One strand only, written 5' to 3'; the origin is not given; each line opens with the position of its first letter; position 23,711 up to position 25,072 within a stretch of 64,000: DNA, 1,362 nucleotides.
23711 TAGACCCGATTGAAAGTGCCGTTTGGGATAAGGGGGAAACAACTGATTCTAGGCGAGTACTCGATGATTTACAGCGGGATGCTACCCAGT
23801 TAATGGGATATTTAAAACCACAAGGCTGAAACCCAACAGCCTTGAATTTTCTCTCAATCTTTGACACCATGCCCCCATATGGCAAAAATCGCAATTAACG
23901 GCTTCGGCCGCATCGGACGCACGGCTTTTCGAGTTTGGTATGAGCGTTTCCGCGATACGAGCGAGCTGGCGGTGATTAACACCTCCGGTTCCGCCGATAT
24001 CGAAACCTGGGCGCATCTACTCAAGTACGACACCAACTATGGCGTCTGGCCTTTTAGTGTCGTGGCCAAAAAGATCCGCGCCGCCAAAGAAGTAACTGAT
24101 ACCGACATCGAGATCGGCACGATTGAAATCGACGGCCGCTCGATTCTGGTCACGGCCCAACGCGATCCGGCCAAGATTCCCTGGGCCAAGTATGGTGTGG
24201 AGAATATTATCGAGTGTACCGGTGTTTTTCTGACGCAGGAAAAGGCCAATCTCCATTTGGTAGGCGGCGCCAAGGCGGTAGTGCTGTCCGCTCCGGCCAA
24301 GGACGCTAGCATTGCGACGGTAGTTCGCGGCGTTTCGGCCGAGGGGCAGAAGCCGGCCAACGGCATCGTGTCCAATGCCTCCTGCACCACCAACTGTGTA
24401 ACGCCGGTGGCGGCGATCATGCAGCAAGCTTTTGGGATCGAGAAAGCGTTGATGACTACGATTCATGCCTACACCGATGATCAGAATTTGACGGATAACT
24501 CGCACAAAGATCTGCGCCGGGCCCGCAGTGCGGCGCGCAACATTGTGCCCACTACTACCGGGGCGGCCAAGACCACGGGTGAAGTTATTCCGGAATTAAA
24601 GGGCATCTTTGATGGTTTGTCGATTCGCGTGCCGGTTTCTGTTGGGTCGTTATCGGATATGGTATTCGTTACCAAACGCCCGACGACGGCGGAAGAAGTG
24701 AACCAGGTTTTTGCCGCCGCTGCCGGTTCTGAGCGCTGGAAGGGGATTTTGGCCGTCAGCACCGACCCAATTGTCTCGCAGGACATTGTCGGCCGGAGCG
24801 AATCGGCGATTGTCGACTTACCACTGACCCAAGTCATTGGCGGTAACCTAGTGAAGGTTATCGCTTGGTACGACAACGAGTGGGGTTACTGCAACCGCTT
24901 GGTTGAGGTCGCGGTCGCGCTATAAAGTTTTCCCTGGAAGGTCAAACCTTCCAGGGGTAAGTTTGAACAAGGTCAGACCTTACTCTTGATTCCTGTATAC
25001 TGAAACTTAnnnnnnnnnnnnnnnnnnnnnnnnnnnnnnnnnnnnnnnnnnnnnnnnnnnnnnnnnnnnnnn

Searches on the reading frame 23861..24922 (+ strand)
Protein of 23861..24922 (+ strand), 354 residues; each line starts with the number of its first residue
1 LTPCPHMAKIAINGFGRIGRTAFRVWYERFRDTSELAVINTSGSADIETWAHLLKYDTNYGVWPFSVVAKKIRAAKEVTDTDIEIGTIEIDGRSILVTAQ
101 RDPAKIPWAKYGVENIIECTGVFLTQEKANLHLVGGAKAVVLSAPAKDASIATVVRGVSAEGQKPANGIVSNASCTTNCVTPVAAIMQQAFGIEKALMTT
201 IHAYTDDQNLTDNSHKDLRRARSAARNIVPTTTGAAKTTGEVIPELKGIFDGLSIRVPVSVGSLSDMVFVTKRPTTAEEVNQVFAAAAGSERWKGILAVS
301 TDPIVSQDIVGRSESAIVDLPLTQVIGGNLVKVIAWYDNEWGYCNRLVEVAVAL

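Call 20: search_protein_families(library=pfam, proteins=[window:23861-24922:+], max_evalue=0.001)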
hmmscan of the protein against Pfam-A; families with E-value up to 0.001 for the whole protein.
window:23861-24922:+ (354 aa): 2 families
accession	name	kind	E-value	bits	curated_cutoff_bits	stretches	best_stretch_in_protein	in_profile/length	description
PF02800.25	Gp_dh_C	-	1e-55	188.1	24.4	1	181-337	2-158/158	Glyceraldehyde 3-phosphate dehydrogenase, C-terminal domain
PF00044.30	Gp_dh_N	-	3.4e-26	91.9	31.7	1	9-125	2-100/101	Glyceraldehyde 3-phosphate dehydrogenase, NAD binding domain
